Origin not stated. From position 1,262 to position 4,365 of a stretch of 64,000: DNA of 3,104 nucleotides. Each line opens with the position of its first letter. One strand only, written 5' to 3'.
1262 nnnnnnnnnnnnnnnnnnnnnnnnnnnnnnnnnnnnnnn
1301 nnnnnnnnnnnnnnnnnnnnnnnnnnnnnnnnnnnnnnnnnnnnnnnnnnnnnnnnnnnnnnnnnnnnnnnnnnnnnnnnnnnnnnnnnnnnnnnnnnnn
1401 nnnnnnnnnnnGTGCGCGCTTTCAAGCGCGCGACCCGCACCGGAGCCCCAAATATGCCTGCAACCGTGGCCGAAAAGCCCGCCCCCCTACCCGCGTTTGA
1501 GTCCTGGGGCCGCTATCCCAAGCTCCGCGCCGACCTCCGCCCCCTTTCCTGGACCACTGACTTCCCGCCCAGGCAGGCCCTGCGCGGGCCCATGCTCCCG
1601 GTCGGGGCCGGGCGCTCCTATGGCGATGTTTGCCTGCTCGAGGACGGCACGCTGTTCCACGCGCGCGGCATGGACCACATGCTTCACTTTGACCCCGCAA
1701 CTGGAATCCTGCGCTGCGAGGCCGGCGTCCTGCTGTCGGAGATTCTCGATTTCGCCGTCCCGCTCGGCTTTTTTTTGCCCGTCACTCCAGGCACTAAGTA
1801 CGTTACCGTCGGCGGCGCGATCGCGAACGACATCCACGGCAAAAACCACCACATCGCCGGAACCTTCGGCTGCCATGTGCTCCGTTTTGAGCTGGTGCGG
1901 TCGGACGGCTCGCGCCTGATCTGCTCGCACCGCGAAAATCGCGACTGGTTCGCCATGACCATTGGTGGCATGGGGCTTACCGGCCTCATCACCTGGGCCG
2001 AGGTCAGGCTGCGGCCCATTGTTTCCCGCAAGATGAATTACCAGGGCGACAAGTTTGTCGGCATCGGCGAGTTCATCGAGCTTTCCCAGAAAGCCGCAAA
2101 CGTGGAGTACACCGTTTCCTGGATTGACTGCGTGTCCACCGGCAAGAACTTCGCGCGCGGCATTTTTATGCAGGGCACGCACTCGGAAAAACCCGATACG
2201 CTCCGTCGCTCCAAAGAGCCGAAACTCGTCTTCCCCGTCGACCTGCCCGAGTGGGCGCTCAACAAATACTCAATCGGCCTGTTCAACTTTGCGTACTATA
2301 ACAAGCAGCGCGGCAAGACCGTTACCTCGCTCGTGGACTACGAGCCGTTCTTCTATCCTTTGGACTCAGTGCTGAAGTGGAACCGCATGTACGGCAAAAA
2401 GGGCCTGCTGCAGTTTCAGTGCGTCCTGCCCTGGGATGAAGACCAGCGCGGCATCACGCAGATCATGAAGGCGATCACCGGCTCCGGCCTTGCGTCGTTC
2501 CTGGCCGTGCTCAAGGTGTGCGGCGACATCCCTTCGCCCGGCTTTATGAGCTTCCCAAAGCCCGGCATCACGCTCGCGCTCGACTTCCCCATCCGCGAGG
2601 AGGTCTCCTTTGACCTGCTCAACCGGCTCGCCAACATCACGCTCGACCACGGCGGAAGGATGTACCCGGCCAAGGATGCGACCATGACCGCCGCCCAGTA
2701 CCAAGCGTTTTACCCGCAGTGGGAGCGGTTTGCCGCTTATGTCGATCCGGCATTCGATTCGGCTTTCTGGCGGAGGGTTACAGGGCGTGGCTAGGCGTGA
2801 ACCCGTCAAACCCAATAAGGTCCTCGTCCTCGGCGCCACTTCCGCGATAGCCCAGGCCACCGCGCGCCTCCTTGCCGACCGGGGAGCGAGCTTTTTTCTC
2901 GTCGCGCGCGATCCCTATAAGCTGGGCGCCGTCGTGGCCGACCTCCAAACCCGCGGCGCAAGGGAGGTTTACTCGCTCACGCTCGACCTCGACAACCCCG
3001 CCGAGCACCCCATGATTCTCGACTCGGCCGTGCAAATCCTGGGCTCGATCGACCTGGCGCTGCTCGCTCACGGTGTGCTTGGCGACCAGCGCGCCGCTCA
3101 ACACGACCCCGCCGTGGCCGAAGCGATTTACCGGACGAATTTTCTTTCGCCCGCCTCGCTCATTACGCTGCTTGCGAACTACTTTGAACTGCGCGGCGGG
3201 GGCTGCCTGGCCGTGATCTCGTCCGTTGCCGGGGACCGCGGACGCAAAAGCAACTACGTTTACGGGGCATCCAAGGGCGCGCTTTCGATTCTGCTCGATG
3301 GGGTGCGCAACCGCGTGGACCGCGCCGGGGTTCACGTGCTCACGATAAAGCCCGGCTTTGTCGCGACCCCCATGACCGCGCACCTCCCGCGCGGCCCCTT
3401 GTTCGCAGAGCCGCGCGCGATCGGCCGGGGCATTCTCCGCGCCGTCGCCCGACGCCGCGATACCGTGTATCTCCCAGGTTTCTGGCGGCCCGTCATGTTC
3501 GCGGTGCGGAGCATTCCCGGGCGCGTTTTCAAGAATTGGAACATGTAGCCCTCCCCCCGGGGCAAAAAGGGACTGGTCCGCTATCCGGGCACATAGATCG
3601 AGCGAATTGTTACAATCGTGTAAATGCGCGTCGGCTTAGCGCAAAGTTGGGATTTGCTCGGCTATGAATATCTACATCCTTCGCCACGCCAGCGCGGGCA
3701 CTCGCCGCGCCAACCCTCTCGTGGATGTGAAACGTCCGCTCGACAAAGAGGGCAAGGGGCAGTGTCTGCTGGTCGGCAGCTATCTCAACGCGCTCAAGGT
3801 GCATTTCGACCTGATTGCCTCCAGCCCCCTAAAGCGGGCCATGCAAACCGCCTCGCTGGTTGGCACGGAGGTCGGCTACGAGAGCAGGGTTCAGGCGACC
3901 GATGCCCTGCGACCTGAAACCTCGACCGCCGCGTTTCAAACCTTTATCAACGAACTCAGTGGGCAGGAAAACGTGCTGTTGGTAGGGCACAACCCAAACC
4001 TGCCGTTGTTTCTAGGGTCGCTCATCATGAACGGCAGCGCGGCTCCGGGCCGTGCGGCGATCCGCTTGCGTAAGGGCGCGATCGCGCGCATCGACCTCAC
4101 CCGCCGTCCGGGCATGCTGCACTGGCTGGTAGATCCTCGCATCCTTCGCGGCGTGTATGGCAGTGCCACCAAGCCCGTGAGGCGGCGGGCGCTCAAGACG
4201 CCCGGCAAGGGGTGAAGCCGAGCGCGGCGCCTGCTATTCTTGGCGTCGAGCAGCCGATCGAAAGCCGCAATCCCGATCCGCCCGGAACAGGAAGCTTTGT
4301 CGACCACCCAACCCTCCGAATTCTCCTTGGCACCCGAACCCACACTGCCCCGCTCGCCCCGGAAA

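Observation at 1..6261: Complete-looking lipid-linked D-arabinofuranose (DPA-type) donor pathway plus a GT-C transferase in a probably non-actinobacterial genome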

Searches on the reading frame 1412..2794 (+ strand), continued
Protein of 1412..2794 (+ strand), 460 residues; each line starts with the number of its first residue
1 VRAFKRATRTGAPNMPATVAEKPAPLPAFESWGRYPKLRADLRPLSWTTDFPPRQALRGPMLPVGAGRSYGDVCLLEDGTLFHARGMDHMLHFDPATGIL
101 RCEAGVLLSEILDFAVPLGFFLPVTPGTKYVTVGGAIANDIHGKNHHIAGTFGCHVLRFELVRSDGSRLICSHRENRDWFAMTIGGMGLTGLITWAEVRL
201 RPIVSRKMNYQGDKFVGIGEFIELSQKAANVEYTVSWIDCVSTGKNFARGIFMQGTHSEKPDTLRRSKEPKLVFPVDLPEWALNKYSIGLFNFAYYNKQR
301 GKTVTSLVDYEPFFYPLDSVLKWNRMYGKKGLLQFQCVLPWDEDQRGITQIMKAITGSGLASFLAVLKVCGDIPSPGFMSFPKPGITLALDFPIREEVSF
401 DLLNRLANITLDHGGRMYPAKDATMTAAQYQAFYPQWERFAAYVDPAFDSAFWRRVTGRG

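Call 81: find_encoding_contigs(protein=P0362, flank=10000, max_places=2)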
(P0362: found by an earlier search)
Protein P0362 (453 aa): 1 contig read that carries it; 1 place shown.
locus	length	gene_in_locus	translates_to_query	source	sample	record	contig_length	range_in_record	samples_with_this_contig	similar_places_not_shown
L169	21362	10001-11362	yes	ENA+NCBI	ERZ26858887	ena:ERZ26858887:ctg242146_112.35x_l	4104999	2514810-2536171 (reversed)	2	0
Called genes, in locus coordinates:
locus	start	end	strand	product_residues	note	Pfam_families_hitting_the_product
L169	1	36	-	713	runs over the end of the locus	PF05954:Phage_GPD, PF04717:Phage_base_V, PF20093:DUF6484 (weak), PF14521:Aspzincin_M35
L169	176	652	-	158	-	PF13413:HTH_25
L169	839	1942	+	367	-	PF12704:MacB_PCD, PF02687:FtsX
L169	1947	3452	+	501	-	-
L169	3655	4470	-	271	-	PF07224:Chlorophyllase (weak), PF01738:DLH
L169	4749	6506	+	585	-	PF00343:Phosphorylase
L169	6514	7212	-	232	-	PF12697:Abhydrolase_6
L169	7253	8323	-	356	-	PF00296:Bac_luciferase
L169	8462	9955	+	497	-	PF01040:UbiA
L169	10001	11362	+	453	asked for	PF01565:FAD_binding_4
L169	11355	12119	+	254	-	PF00106:adh_short, PF08659:KR, PF13561:adh_short_C2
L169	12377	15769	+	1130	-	PF00873:ACR_tran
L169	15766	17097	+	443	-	PF25917:BSH_RND (weak), PF25973:BSH_CzcB (weak), PF25876:HH_MFP_RND, PF25954:Beta-barrel_RND_2, PF25989:YknX_C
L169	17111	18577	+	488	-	PF02321:OEP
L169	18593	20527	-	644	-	PF13520:AA_permease_2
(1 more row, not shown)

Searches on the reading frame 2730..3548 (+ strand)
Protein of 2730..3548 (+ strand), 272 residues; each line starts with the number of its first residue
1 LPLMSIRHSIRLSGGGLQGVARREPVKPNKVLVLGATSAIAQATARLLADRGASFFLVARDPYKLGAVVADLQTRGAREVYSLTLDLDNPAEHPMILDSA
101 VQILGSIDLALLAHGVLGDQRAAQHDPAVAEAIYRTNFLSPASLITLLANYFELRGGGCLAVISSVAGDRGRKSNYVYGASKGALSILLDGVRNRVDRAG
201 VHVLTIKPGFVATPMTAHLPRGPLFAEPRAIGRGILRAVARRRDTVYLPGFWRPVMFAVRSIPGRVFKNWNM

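Call 3: search_protein_families(library=pfam, proteins=[window:2730-3548:+], max_evalue=0.01)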
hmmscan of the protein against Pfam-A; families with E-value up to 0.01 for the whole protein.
window:2730-3548:+ (272 aa): 3 families
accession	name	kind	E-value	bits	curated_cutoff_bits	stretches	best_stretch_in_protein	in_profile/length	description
PF00106.31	adh_short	-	4.4e-31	108.3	26.6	1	30-219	2-190/195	short chain dehydrogenase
PF13561.12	adh_short_C2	-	1.3e-19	71.2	27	1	35-221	1-186/236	Enoyl-(Acyl carrier protein) reductase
PF08659.16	KR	-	2.1e-06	28.2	22.6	1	31-211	3-178/180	KR domain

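Call 4: search_protein_families(library=ncbifam, proteins=[window:2730-3548:+], max_evalue=0.01)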
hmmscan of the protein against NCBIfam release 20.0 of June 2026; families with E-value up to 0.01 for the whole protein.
window:2730-3548:+ (272 aa): 185 families (the best 25 are shown)
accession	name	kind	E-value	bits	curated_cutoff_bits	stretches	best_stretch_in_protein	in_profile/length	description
NF005489.0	PRK07102.1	equivalog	3.2e-85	285.6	267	1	29-270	2-241/243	SDR family oxidoreductase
NF053786.1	DcplherypntRedDprE2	equivalog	4.5e-53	180.4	250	1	27-269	7-249/252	decaprenylphospho-beta-D-erythro-pentofuranosid-2-ulose 2-reductase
NF004110.0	PRK05599.1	equivalog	1.7e-37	129.3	362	1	30-268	2-242/246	SDR family oxidoreductase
NF006099.0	PRK08251.1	equivalog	1.4e-28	99.7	253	1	29-268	5-247/250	SDR family oxidoreductase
NF005437.0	PRK07024.1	equivalog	1.5e-26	93.4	266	1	27-267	3-243/259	SDR family oxidoreductase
NF004825.0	PRK06181.1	equivalog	3.8e-24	85.4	215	1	28-215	6-192/268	SDR family oxidoreductase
NF005878.0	PRK07825.1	subfamily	5e-24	85.1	287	1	24-268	5-246/278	short chain dehydrogenase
NF005559.1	PRK07231.1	subfamily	9.6e-22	77.7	215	1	30-220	6-195/249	glucose 1-dehydrogenase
NF052558.1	MBtsdlDhBudC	equivalog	9e-19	68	270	1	30-219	5-190/250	meso-2,3-butanediol dehydrogenase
NF006118.0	PRK08264.1-4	subfamily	1.1e-18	67.7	279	1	26-248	3-216/244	SDR family oxidoreductase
NF004778.0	PRK06124.1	equivalog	4.6e-18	65.5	303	1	31-220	14-202/256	SDR family oxidoreductase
NF009466.0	PRK12826.1-2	subfamily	7.3e-18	64.9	222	1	29-217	4-193/248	3-oxoacyl-ACP reductase FabG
NF047420.2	EF_P_mod_YmfI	equivalog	9.3e-18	64.8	238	1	31-219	2-186/236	elongation factor P 5-aminopentanone reductase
NF005681.0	PRK07478.1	subfamily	3.5e-17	62.6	267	1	31-218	9-197/254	SDR family oxidoreductase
NF006110.0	PRK08261.1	equivalog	7.1e-17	61.4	410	1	22-221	208-403/454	3-oxoacyl-ACP reductase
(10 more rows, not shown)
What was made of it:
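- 2787..3548 (+): G3: DprE2-like SDR reductase. The ORF is open from 2730, and the likely GTG start overlaps G2 by 8 nt. NCBIfam NF005489 scores 285.6 against a cutoff of 267, and the DprE2 model scores 180 against 250 (call 4).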

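Call 12: search_solved_structures(query=window:2730-3548:+, max_evalue=1e-10, show_alignments=1)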
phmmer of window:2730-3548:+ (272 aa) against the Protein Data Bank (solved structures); distinct sequences matched with E-value up to 1e-10: 11.
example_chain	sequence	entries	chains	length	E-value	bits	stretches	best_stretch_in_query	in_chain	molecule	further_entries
21gq_C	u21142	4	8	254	2e-32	115.8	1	27-268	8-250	Decaprenylphosphoryl-2-keto-beta-D-erythro-pentose reductase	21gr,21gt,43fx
2jah_A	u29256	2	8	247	5e-15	58.8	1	31-220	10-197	CLAVULANIC ACID DEHYDROGENASE | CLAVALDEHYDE DEHYDROGENASE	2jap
5mln_A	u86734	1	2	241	5e-13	52.2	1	30-237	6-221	Alcohol dehydrogenase 3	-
4nim_A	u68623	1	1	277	6.9e-13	51.7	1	31-214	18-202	Versicolorin reductase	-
5f1p_A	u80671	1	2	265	7.3e-13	51.7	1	31-213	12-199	PtmO8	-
4eso_A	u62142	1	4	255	8.7e-12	48.1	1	29-216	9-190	Putative oxidoreductase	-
3vc7_A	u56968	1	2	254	8.7e-12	48.1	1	29-216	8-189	Putative oxidoreductase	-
9pvq_A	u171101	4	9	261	8.7e-12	48.1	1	16-227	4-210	NAD-dependent epimerase/dehydratase:Short-chain dehydrogenase/reductase SDR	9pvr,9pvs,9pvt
5t2u_A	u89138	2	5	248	1.5e-11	47.4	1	31-218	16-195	Oxidoreductase, short chain dehydrogenase/reductase family protein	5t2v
4k6c_A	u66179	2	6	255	2.1e-11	46.9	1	32-223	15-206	Acetoacetyl-CoA reductase | Putative Acetoacetyl-CoA reductase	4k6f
3sju_A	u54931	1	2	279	6.8e-11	45.2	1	26-222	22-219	Keto reductase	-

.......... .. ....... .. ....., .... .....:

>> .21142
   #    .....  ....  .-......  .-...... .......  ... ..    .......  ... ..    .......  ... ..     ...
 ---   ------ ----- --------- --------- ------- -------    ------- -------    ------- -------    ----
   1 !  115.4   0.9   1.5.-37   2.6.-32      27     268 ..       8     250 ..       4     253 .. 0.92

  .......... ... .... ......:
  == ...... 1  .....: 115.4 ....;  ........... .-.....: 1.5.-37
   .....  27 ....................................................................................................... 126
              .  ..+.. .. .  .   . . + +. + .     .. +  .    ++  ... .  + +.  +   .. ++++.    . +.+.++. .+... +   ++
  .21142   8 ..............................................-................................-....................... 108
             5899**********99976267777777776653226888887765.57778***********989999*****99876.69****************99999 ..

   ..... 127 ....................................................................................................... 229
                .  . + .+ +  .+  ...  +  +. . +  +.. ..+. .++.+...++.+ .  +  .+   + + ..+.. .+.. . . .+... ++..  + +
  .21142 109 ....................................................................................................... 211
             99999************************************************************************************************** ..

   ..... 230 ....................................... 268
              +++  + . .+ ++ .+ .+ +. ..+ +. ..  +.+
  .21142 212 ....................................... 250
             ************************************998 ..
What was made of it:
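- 2787..3548 (+): Solved DprE2 matches at 2e-32, against 5e-15 for the next hit (call 12).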

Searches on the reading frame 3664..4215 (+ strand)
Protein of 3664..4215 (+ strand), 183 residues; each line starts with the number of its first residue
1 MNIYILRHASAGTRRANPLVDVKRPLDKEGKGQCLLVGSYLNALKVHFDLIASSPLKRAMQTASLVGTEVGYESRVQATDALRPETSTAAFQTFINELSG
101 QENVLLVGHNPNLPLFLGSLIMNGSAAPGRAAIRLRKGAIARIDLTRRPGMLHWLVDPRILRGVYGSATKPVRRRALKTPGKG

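Call 3: search_protein_families(library=pfam, proteins=[window:3664-4215:+], max_evalue=0.01)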
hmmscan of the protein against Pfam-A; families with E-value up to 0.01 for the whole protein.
window:3664-4215:+ (183 aa): 1 family
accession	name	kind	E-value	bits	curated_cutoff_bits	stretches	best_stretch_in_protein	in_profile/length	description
PF00300.27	His_Phos_1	-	2.2e-10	40.9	21.7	1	3-83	1-78/194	Histidine phosphatase superfamily (branch 1)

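Call 4: search_protein_families(library=ncbifam, proteins=[window:3664-4215:+], max_evalue=0.01)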
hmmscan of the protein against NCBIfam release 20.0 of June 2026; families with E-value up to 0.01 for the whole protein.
window:3664-4215:+ (183 aa): 11 families
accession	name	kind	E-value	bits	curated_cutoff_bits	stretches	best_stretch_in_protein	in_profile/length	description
TIGR00249.1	sixA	equivalog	1.1e-22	80.6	74.5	1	1-158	1-154/154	phosphohistidine phosphatase SixA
TIGR03162.1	ribazole_cobC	equivalog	3.6e-06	26.5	162.9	1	3-75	1-71/176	alpha-ribazole phosphatase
NF038349.1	dPGM_arch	equivalog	5.2e-06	26.5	225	1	6-74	4-72/194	2,3-diphosphoglycerate-dependent phosphoglycerate mutase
NF011580.0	PRK15004.1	equivalog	2e-05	24.7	250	0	1-71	1-70/203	adenosylcobalamin/alpha-ribazole phosphatase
NF052369.1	PmrG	equivalog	3.9e-05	23.2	170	1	3-111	23-125/168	lipopolysaccharide core heptose(II)-phosphate phosphatase PmrG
NF005567.0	PRK07238.1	equivalog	4.7e-05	22.9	326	1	24-83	202-258/378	bifunctional RNase H/acid phosphatase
NF004842.0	PRK06193.1-3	subfamily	0.00012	21.6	325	1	22-113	66-165/209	hypothetical protein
TIGR03848.1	MSMEG_4193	subfamily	0.00031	20.2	203.85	1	5-77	4-76/204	MSMEG_4193 family putative phosphomutase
NF045917.1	PhserinePhPspA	equivalog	0.00047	19.9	350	1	2-70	3-70/211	phosphoserine phosphatase PspA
NF052459.1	OxoGTPPhMutT1Mycb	equivalog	0.0008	18.6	475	1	3-71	135-201/292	8-oxo-(d)GTP phosphatase MutT1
NF009993.0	PRK13462.1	equivalog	0.0011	18.6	226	1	26-72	32-78/203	acid phosphatase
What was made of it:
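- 3664..4215 (+): G4: SixA-like histidine phosphatase with no signal peptide. It is a conserved neighbour of the GT-C, not shown to belong to the sugar pathway. TIGR00249 sixA scores 80.6 against a cutoff of 74.5 (call 4).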

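Call 13: search_solved_structures(query=window:3664-4215:+, max_evalue=0.01, show_alignments=1)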
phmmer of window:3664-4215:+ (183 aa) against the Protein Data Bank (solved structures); distinct sequences matched with E-value up to 0.01: 10.
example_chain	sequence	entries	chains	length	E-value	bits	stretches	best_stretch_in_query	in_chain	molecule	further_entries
3f2i_A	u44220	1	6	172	9.4e-08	35.4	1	1-161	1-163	Alr0221 protein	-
1ujb_A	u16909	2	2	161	1.3e-07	34.9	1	1-161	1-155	Phosphohistidine phosphatase sixA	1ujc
2rfl_A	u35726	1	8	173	0.0012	22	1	2-121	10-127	Putative phosphohistidine phosphatase SixA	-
8x2s_A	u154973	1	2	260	0.0013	21.9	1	3-73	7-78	Bisphosphoglycerate mutase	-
1t8p_A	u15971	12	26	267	0.0014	21.8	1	3-73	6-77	Bisphosphoglycerate mutase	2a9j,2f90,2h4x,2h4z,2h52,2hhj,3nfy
9sd0_A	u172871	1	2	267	0.0014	21.8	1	3-73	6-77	Bisphosphoglycerate mutase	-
9scy_A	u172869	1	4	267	0.0014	21.8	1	3-73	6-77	Bisphosphoglycerate mutase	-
9scx_A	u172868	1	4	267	0.0014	21.7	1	3-73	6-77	Bisphosphoglycerate mutase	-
8s6q_A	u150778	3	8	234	0.0043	20.2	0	3-78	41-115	Phosphoglycerate mutase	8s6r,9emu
9sd1_A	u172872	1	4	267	0.005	20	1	3-73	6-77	Bisphosphoglycerate mutase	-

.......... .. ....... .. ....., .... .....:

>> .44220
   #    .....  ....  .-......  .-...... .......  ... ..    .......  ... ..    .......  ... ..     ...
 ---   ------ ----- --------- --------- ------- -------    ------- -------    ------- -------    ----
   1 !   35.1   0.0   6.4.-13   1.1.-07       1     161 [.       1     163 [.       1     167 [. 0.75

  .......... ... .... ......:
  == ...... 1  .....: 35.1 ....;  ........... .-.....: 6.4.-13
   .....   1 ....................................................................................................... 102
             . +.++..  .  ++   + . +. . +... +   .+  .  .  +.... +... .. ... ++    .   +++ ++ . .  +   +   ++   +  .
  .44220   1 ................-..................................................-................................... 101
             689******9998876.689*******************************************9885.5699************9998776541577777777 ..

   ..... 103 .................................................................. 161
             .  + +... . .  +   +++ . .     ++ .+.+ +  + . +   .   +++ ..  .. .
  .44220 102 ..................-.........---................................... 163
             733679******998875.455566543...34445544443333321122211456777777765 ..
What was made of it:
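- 3664..4215 (+): The nearest structures are Alr0221 and SixA (call 13).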
